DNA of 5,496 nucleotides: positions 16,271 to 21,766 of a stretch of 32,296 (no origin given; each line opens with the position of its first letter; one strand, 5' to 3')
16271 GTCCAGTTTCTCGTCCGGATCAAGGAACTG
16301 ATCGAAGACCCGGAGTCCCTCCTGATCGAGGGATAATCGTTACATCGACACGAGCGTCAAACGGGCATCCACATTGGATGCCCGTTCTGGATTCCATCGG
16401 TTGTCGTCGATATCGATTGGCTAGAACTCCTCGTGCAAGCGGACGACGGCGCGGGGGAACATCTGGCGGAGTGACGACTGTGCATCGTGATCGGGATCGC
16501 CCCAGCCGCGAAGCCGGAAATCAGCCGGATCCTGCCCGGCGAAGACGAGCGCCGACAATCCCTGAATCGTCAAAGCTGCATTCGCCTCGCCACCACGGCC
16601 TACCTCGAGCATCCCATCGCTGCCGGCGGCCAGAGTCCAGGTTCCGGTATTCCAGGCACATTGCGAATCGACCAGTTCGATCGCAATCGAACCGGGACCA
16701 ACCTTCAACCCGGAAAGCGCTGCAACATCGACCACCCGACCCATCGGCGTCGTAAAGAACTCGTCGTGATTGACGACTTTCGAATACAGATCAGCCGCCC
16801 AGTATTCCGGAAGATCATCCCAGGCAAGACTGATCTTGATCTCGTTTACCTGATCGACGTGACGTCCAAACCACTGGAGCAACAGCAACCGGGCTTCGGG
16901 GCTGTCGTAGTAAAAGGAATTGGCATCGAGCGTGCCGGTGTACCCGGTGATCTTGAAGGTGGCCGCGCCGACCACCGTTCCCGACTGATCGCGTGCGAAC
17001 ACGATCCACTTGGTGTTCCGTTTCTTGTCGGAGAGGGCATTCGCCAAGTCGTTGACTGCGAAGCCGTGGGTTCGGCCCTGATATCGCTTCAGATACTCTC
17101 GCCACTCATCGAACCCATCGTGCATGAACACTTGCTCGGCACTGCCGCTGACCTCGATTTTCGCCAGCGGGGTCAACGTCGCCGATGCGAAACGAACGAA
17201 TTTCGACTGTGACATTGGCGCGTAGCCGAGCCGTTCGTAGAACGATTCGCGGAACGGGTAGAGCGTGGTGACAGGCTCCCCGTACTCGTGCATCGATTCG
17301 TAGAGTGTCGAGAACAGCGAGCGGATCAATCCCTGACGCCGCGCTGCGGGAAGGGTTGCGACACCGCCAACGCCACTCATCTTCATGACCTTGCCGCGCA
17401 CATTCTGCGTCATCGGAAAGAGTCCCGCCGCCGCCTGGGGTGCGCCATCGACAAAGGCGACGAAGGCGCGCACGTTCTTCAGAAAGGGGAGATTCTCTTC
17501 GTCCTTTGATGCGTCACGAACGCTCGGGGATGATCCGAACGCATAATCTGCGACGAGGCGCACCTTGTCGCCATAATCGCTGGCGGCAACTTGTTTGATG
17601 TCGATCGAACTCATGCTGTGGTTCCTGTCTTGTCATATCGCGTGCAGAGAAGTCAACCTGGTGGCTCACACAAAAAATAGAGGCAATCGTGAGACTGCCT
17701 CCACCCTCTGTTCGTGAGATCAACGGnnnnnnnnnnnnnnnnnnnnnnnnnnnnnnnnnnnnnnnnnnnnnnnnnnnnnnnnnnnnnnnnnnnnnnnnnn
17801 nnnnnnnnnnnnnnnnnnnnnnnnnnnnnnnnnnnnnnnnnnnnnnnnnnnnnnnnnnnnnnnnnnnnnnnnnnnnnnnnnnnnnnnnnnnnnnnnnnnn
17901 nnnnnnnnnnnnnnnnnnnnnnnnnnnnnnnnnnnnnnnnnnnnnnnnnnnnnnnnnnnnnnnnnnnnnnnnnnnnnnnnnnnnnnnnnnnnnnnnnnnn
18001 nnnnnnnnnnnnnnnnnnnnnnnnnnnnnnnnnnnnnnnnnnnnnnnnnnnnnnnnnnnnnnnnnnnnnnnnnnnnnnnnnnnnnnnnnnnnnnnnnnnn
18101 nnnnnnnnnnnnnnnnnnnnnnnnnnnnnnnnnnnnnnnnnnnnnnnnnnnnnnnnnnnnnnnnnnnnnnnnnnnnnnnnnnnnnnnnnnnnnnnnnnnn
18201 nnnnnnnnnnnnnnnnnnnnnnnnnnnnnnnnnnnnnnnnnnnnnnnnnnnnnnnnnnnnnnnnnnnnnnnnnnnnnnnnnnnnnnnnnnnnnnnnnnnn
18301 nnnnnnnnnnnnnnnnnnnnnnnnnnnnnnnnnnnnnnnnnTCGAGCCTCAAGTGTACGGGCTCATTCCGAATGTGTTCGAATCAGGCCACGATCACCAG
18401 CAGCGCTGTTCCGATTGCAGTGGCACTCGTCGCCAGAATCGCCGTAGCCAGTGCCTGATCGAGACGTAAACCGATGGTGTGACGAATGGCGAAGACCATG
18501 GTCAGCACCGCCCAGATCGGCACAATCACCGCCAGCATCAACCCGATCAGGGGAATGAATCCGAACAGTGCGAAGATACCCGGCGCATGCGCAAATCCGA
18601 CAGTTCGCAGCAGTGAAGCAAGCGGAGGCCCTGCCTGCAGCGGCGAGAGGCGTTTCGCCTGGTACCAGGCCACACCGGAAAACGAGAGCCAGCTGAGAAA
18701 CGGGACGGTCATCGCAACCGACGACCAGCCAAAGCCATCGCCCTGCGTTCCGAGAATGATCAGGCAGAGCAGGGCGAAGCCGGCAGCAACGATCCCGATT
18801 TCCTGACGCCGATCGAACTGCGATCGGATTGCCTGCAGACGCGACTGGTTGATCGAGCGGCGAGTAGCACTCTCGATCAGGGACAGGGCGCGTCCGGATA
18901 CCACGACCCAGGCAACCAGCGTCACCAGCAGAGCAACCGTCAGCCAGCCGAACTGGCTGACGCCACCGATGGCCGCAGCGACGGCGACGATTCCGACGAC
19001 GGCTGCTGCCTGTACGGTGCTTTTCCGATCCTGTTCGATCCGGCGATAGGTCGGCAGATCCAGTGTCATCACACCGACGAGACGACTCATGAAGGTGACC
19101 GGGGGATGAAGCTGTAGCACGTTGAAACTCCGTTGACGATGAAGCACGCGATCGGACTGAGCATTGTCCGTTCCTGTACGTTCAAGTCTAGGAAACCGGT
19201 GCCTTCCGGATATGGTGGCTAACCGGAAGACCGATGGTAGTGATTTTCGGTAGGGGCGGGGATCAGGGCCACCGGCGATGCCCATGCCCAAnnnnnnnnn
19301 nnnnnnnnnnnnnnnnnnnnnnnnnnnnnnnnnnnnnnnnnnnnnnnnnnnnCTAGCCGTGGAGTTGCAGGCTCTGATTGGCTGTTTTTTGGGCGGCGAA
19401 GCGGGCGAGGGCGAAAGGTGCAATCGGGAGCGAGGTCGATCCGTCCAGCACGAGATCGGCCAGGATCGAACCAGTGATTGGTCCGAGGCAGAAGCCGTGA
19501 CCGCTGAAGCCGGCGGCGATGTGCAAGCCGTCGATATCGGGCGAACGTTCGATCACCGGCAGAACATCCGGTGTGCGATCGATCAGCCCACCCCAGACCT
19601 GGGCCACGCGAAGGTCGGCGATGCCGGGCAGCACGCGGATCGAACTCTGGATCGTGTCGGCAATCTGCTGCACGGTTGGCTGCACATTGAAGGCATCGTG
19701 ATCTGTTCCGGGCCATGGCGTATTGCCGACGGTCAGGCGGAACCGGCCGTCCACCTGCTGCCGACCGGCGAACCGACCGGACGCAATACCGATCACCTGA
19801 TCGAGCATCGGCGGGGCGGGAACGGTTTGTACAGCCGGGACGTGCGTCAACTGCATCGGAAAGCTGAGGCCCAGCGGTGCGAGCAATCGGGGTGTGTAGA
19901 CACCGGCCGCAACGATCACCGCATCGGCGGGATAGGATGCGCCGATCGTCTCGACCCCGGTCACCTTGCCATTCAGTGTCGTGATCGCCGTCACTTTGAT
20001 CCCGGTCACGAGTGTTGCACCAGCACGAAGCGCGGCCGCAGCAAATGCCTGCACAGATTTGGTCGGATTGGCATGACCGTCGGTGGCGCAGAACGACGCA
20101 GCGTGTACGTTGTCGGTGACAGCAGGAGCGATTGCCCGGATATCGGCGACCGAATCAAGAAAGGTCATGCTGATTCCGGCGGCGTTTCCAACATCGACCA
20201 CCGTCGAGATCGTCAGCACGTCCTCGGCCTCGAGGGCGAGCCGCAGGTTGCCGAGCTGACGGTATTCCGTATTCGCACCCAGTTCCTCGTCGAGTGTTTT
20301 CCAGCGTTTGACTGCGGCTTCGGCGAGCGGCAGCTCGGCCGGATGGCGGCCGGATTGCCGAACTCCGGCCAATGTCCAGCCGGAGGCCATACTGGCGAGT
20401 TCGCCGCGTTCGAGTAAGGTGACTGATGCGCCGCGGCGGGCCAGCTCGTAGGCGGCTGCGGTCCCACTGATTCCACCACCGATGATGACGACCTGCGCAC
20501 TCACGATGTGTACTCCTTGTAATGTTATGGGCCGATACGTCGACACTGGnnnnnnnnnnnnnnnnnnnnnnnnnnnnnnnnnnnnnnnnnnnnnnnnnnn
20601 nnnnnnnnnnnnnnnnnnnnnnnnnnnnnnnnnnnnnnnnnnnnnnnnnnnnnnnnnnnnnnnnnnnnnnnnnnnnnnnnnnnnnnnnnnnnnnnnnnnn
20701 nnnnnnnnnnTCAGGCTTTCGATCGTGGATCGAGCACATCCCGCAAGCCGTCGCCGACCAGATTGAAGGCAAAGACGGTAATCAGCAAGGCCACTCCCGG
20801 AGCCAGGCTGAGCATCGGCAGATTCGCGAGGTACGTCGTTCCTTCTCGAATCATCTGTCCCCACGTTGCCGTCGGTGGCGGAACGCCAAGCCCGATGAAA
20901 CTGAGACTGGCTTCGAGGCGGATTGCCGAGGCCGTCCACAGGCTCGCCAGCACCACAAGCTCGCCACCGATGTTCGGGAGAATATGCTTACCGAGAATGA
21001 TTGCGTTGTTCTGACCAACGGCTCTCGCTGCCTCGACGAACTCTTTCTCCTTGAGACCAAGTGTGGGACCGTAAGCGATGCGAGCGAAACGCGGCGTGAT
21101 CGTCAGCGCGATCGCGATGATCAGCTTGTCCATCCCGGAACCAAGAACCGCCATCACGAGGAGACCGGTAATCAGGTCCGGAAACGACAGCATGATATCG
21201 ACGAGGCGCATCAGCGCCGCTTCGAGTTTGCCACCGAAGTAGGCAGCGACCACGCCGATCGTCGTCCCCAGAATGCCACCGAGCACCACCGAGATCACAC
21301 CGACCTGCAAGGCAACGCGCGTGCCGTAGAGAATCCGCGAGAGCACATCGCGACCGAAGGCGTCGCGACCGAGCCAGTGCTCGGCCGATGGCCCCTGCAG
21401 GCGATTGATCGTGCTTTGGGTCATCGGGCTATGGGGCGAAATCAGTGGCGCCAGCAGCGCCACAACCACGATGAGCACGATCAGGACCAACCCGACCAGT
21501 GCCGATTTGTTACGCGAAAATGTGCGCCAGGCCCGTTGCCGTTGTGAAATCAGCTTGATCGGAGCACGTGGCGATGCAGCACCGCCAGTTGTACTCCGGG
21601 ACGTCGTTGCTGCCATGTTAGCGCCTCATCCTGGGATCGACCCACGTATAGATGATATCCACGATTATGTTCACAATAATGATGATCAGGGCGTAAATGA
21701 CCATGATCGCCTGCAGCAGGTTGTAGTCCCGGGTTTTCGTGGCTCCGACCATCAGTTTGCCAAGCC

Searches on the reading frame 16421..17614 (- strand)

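Call 17: search_protein_families(library=pfam, proteins=[window:16421-17614:-], max_evalue=0.001)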
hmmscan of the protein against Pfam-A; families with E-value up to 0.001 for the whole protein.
window:16421-17614:- (397 aa): 5 families
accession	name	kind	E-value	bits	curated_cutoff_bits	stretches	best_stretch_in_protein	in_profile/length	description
PF13527.13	Acetyltransf_9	-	3.9e-23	82.3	25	1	9-133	5-126/127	Acetyltransferase (GNAT) domain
PF13530.11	SCP2_2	-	6.6e-08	33.5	23.2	1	299-370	4-81/105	Sterol carrier protein domain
PF13508.13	Acetyltransf_7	-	3.4e-05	24.6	27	1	49-132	4-83/84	Acetyltransferase (GNAT) domain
PF00583.31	Acetyltransf_1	-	3.7e-05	24.4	20.7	0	46-131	31-116/116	Acetyltransferase (GNAT) family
PF17668.7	Acetyltransf_17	-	0.00024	22.2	25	1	200-277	22-101/114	Acetyltransferase (GNAT) domain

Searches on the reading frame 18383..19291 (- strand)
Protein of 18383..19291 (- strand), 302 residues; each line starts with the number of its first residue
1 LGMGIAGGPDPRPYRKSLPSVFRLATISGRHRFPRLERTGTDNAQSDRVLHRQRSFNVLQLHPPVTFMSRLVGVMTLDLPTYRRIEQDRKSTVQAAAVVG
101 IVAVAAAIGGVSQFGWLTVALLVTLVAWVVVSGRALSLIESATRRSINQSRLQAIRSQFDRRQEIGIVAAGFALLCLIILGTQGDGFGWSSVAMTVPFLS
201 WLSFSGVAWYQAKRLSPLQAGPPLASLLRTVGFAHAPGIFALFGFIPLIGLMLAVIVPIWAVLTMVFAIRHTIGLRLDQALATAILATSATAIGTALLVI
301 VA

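Call 17: search_protein_families(library=pfam, proteins=[window:18383-19291:-], max_evalue=0.001)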
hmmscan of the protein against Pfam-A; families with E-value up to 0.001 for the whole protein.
window:18383-19291:- (302 aa): 1 family
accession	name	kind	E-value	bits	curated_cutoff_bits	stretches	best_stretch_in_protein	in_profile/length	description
PF19942.4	DUF6404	-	0.00033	21.5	27.6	1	211-299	15-100/115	Family of unknown function (DUF6404)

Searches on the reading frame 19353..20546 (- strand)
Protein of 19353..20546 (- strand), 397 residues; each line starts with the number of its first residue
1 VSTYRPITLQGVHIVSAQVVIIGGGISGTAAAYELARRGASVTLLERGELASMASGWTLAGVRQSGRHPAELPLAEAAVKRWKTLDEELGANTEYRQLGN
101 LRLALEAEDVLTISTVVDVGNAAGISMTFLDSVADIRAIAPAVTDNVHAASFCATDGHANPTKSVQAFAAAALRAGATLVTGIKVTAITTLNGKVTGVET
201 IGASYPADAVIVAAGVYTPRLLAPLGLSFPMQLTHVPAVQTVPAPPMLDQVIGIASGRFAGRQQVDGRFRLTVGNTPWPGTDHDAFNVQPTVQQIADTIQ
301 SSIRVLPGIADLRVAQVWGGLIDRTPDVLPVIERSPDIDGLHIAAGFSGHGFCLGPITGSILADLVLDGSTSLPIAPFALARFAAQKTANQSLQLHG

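Call 17: search_protein_families(library=pfam, proteins=[window:19353-20546:-], max_evalue=0.001)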
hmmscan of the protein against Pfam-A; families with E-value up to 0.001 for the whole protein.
window:19353-20546:- (397 aa): 13 families
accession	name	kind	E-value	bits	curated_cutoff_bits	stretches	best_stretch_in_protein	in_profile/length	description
PF01266.30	DAO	-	5.3e-64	217.4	27.9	1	19-365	2-353/353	FAD dependent oxidoreductase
PF07992.20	Pyr_redox_2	-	1.7e-09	38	26.1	1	18-222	2-114/291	Pyridine nucleotide-disulphide oxidoreductase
PF13738.12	Pyr_redox_3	-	6.5e-09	35.9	30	1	16-50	164-198/305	Pyridine nucleotide-disulphide oxidoreductase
PF00890.30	FAD_binding_2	-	6.5e-08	32.6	20.4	1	19-217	2-204/414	FAD binding domain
PF13450.12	NAD_binding_8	-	1.2e-07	32.3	21.9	1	21-49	1-29/68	NAD(P)-binding Rossmann-like domain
PF12831.13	FAD_oxidored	-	1.6e-06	28.1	27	1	18-48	1-31/416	FAD dependent oxidoreductase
PF01134.28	GIDA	-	5.1e-06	26.2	22.1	1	18-46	1-31/391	Glucose inhibited division protein A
PF03486.20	HI0933_like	-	9e-06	25.7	50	0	18-49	2-33/244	HI0933-like protein Rossmann domain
PF01593.30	Amino_oxidase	-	2.4e-05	24.3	19.8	0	166-226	208-267/443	Flavin containing amine oxidoreductase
PF00070.33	Pyr_redox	-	4.8e-05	24.2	22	1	19-49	2-32/82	Pyridine nucleotide-disulphide oxidoreductase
PF01494.25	FAD_binding_3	-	5.3e-05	23.1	22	1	17-49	2-34/349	FAD binding domain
PF01262.27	AlaDh_PNT_C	-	0.00019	21.4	23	1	8-47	19-59/214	Alanine dehydrogenase/PNT, C-terminal domain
PF01946.23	Thi4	-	0.00045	20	26.2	1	13-48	14-50/235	Thi4 family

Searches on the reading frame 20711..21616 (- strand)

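Call 17: search_protein_families(library=pfam, proteins=[window:20711-21616:-], max_evalue=0.001)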
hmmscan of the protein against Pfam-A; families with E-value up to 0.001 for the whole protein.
window:20711-21616:- (301 aa): 2 families
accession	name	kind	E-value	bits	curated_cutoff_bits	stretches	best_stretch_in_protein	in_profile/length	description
PF00528.27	BPD_transp_1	-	1.5e-25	90.5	26.4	1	117-299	1-182/184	Binding-protein-dependent transport system inner membrane component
PF12911.12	OppC_N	-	6.6e-18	64.8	23.9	1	24-76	1-53/53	N-terminal TM domain of oligopeptide transport permease C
